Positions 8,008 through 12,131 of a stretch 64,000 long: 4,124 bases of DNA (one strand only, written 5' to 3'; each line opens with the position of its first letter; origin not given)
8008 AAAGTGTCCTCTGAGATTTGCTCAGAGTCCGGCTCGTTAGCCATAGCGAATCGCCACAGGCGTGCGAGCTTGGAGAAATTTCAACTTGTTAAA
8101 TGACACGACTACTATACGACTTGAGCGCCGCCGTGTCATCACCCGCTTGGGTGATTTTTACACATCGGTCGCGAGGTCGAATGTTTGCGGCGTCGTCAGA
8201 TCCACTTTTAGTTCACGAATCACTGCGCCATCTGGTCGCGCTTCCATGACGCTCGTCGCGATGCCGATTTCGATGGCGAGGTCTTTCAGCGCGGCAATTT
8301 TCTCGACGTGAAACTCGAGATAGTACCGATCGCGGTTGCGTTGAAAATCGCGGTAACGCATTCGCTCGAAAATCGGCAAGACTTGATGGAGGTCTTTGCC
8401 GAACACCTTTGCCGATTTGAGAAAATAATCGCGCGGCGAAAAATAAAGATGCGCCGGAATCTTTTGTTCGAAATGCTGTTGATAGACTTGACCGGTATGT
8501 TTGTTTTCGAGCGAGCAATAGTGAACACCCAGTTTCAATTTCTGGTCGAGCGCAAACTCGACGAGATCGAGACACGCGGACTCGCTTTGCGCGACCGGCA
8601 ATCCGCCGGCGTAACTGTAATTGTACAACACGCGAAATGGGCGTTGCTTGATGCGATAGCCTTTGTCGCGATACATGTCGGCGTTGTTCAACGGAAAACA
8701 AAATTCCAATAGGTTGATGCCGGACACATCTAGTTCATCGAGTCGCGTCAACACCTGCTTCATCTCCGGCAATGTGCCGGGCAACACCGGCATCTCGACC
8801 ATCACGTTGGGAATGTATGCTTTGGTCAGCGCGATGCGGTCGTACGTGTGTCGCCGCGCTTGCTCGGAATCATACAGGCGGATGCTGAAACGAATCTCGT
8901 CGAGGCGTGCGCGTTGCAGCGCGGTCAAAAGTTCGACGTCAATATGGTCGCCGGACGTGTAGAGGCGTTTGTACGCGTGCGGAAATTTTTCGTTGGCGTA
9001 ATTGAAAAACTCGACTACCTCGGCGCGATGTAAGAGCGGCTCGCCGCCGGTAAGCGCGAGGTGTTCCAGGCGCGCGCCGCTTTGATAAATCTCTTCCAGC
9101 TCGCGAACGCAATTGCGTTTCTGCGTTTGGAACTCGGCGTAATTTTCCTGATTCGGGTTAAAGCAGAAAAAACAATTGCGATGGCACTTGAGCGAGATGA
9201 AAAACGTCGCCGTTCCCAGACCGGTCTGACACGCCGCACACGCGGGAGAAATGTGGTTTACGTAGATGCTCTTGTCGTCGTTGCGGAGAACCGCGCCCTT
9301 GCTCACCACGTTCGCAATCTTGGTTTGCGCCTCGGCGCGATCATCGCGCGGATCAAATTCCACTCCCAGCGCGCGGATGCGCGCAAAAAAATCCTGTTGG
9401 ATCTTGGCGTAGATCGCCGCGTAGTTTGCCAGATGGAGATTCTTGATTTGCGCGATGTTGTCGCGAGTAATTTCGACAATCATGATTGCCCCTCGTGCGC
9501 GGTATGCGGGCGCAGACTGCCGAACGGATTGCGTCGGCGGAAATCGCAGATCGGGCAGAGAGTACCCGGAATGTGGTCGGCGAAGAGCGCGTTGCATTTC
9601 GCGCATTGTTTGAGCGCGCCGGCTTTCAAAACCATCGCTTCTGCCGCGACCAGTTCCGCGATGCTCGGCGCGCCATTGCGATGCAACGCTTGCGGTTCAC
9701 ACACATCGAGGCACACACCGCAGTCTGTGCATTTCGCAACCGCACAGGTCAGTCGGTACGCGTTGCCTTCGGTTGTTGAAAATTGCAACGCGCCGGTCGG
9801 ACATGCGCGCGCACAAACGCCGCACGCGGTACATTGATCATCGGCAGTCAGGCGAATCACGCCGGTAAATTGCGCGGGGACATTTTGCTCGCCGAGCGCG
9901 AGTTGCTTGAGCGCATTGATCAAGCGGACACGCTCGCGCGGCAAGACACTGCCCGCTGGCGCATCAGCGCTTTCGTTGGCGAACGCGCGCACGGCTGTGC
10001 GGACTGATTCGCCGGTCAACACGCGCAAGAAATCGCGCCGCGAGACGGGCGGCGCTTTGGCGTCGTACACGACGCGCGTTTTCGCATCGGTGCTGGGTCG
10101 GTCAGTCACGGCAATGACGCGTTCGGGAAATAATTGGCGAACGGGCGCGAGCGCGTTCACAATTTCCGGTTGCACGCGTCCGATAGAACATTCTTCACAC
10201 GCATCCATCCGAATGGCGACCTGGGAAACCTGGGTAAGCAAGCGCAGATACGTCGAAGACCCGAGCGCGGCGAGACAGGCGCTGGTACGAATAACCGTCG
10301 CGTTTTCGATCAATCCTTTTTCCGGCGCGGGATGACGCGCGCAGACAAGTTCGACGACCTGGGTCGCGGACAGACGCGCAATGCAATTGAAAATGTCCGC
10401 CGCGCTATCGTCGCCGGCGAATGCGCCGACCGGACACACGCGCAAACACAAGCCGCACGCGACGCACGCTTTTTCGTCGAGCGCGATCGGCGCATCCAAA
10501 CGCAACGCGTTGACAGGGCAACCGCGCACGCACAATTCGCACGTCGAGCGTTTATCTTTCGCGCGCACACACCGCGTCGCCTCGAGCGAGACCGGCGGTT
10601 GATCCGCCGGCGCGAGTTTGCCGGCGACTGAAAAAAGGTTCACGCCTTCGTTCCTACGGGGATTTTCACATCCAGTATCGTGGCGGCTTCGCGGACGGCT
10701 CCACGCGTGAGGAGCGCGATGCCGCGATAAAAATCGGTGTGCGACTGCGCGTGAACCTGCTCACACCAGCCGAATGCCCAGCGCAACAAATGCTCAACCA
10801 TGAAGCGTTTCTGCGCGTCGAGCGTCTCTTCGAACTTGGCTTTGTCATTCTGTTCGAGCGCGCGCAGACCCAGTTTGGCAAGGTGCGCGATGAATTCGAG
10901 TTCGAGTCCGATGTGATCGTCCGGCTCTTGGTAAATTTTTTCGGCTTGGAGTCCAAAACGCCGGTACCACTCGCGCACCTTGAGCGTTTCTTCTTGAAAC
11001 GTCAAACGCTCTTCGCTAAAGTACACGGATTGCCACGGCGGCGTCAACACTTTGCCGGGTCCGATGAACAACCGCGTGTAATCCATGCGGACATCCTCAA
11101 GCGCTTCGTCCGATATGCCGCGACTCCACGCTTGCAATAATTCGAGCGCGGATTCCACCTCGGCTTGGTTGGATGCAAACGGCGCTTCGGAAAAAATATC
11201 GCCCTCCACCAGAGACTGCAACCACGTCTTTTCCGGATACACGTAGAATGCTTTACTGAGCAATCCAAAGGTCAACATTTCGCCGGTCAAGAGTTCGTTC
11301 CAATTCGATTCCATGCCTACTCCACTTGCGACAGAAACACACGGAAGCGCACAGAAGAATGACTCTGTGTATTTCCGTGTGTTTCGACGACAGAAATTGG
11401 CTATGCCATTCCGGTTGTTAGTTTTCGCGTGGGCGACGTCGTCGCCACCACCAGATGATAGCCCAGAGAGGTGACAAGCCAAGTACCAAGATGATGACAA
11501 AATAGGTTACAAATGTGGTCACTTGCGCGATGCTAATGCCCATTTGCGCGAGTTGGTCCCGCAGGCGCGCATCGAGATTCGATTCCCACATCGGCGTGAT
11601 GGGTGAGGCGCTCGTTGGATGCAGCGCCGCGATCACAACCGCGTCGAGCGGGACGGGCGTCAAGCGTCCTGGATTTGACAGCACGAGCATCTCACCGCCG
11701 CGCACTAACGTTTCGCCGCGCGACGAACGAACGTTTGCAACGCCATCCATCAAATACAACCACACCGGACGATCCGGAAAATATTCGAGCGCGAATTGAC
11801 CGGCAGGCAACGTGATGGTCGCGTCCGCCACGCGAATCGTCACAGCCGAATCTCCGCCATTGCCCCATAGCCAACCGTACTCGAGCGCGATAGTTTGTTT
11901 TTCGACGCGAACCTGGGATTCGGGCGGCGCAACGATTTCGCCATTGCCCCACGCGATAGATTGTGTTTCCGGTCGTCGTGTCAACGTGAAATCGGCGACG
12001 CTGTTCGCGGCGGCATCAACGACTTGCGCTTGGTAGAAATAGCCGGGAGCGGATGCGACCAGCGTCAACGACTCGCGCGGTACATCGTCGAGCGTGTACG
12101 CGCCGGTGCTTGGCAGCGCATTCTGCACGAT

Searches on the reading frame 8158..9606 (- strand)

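Call 5: search_protein_families(library=pfam, proteins=[window:8158-9606:-], max_evalue=0.1)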
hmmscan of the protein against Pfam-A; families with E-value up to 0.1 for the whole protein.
window:8158-9606:- (482 aa): 2 families
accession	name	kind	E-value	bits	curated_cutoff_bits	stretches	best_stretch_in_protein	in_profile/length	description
PF04055.27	Radical_SAM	-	1.4e-14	55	29.5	1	138-283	4-160/166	Radical SAM superfamily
PF13353.11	Fer4_12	-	2.2e-07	31.7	22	1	129-220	3-92/137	4Fe-4S single cluster domain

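Call 10: search_protein_families(library=ncbifam, proteins=[window:8158-9606:-], max_evalue=0.01)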
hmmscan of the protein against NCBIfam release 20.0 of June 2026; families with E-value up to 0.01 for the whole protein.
window:8158-9606:- (482 aa): 19 families
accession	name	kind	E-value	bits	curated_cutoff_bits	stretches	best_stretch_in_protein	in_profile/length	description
TIGR03977.1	rSAM_pair_HxsC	equivalog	6.2e-13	48.3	267.9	1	132-253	26-142/292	His-Xaa-Ser system radical SAM maturase HxsC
NF038283.1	viperin_w_prok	equivalog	8.4e-09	35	180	1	135-242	6-114/281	viperin family antiviral radical SAM protein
TIGR02109.1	PQQ_syn_pqqE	equivalog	7.4e-08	31.7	381.35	1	138-264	14-135/358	pyrroloquinoline quinone biosynthesis protein PqqE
TIGR02495.1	NrdG2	equivalog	1.9e-06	27.4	131.15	1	129-200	15-82/193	anaerobic ribonucleoside-triphosphate reductase activating protein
TIGR02491.1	NrdG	equivalog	2e-06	27.8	126.1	1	129-217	13-103/154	anaerobic ribonucleoside-triphosphate reductase activating protein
TIGR02668.1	moaA_archaeal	equivalog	2.6e-05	23.4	325.25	1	137-254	16-128/303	GTP 3',8-cyclase MoaA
TIGR02666.1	moaA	equivalog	4.3e-05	22.6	284.05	1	140-257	19-137/336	GTP 3',8-cyclase MoaA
NF001199.0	PRK00164.2-1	equivalog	0.00016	20.9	231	1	137-252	18-128/308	GTP 3',8-cyclase MoaA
TIGR03978.1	rSAM_paired_1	equivalog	0.00023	20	370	1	135-214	87-167/466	His-Xaa-Ser system radical SAM maturase HxsB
TIGR03906.1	quino_hemo_SAM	equivalog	0.00038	19.2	453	1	65-218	32-184/467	quinohemoprotein amine dehydrogenase maturation protein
NF047865.1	rSAM_PapB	equivalog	0.0013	18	340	1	133-214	5-88/330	PapB family radical SAM/SPASM ranthipeptide maturase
TIGR04051.1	rSAM_NirJ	equivalog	0.0017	17.4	515.45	1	140-242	11-108/354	heme d1 biosynthesis radical SAM protein NirJ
NF045702.1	rSAM_GDGT_ether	equivalog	0.0031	16.2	450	1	127-250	82-206/486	tetraether lipid synthase Tes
TIGR03974.1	rSAM_six_Cys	equivalog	0.0032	16.4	425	1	35-213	4-182/451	thioether cross-link-forming SCIFF peptide maturase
TIGR04053.2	TIGR04053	equivalog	0.0056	16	395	0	141-207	18-83/366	TIGR04053 family radical SAM/SPASM domain-containing protein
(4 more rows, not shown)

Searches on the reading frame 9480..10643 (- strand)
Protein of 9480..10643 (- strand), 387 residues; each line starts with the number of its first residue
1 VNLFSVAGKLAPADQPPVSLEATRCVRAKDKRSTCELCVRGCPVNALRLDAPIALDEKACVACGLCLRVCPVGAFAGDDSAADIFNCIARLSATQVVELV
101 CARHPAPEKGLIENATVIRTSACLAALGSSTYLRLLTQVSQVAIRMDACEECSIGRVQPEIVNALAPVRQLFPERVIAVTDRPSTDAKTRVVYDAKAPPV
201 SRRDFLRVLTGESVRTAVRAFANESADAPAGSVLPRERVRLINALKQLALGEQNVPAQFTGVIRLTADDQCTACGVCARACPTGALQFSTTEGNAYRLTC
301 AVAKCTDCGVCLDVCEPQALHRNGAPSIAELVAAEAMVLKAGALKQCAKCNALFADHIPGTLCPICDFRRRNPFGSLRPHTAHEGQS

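Call 5: search_protein_families(library=pfam, proteins=[window:9480-10643:-], max_evalue=0.1)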
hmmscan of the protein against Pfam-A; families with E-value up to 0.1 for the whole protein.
window:9480-10643:- (387 aa): 14 families
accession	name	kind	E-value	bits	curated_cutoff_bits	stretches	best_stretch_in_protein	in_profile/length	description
PF00037.32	Fer4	-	4.7e-16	58.3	21.1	3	55-75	3-23/24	4Fe-4S binding domain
PF12838.12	Fer4_7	-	1.4e-13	51.5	27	2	34-74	4-52/52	4Fe-4S dicluster domain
PF12837.12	Fer4_6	-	3e-10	40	25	3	56-75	5-24/24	4Fe-4S binding domain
PF13484.11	Fer4_16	-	6.7e-10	40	30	2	60-91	2-33/66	4Fe-4S double cluster binding domain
PF13183.11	Fer4_8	-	3.5e-09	37.5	27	3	302-351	2-58/68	4Fe-4S dicluster domain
PF14697.11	Fer4_21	-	2.6e-08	34.3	35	2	35-72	11-53/59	4Fe-4S dicluster domain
PF13187.11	Fer4_9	-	5.8e-08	33.1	27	4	270-319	1-51/52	4Fe-4S dicluster domain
PF13237.11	Fer4_10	-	5.2e-07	29.9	25.5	3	268-315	6-52/53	4Fe-4S dicluster domain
PF13534.11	Fer4_17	-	9.2e-07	29.8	22.2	2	269-284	44-59/61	4Fe-4S dicluster domain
PF25160.1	LdpA_Fe-S-bd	-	1.5e-06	28.3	27.6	1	38-74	9-42/49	LdpA Fe-S cluster-binding domain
PF12797.12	Fer4_2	-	2e-05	24.7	24.5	2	53-72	3-22/22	4Fe-4S binding domain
PF12798.12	Fer4_3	-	0.0056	17.9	27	1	60-74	1-15/15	4Fe-4S binding domain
PF12800.12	Fer4_4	-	0.023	15.5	24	1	271-284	4-17/17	4Fe-4S binding domain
PF13459.11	Fer4_15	-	0.06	14.5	22.4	0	53-80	1-29/66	4Fe-4S single cluster domain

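Call 10: search_protein_families(library=ncbifam, proteins=[window:9480-10643:-], max_evalue=0.01)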
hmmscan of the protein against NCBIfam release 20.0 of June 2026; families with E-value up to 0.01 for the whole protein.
window:9480-10643:- (387 aa): 72 families (the best 25 are shown)
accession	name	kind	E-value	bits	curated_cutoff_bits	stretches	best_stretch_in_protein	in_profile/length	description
NF004541.0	PRK05888.2-2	equivalog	2.3e-15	56.8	217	2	255-323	48-114/168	NADH-quinone oxidoreductase subunit NuoI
TIGR01971.1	NuoI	subfamily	1.2e-13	50.7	113.05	1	253-321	23-99/121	NADH-quinone oxidoreductase, chain I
NF006221.0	PRK08348.1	subfamily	1.3e-13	50.8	124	3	227-322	16-94/136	NADH-plastoquinone oxidoreductase subunit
NF058577.1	FdxA_fam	equivalog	1.2e-12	47.8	65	2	34-74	11-52/52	4Fe-4S ferredoxin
NF038196.1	ferrodoxin_EFR1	subfamily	3.5e-12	46.9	75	2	24-76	178-230/242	EFR1 family ferrodoxin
NF045874.1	Vhu_polyferre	exception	2.9e-11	42.7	600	2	270-323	293-349/381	F420-non-reducing hydrogenase associated-polyferredoxin VhuB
NF043069.1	T4HPD_activ_SAM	equivalog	5.4e-11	42.4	425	2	267-324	49-101/299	trans-4-hydroxy-L-proline dehydratase activase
TIGR04041.1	activase_YjjW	hypoth_equivalog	6.7e-11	42.1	250.2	2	269-332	41-99/276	YjjW family glycine radical enzyme activase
NF040864.1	HgcB_ferredoxin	equivalog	1.2e-10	41.1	99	2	53-86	9-42/93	mercury methylation ferredoxin HgcB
NF009053.0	PRK12387.1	subfamily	7.4e-10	38.9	204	1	254-355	24-125/180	formate hydrogenlyase complex iron-sulfur subunit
NF006076.0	PRK08222.1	equivalog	1.2e-09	38.2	270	1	254-356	24-126/181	hydrogenase 4 subunit H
NF042909.1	FMH_DH_FwdF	exception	1.9e-09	37.1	375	2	256-320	245-311/336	tungsten-dependent formylmethanofuran dehydrogenase subunit FwdF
TIGR02700.1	flavo_MJ0208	hypoth_equivalog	1.9e-09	37.1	251.35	2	268-322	147-196/234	dihydromethanopterin reductase (acceptor)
TIGR02179.1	PorD_KorD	subfamily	5.5e-09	36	60.05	2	266-321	22-73/78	2-oxoacid:acceptor oxidoreductase, delta subunit, pyruvate/2-ketoisovalerate family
TIGR03336.1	IOR_alpha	equivalog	5.9e-08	31.5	650.9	2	27-75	547-595/595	indolepyruvate ferredoxin oxidoreductase subunit alpha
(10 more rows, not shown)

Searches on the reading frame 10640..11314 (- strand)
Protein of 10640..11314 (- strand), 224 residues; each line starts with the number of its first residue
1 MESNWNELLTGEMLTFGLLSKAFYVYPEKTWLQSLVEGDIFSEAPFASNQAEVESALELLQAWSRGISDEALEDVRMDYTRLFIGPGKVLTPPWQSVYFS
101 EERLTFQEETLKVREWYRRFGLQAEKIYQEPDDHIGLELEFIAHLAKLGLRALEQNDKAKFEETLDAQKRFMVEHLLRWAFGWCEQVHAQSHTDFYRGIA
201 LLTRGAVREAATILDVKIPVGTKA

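Call 5: search_protein_families(library=pfam, proteins=[window:10640-11314:-], max_evalue=0.1)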
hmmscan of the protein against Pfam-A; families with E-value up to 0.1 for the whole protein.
window:10640-11314:- (224 aa): 1 family
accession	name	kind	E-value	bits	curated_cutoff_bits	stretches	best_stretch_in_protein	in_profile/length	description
PF02613.20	Nitrate_red_del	-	6e-35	120.7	22.2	1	50-184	5-135/136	Nitrate reductase delta subunit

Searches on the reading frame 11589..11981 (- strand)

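Call 61: search_protein_families(library=pfam, proteins=[window:11589-11981:-], max_evalue=10)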
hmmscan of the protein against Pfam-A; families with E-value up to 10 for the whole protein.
window:11589-11981:- (131 aa): 1 family
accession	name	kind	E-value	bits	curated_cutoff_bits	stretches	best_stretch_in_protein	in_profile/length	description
PF20734.2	PA2201_N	-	0.25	11.6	27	1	30-78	62-110/124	PA2201 N-terminal domain-like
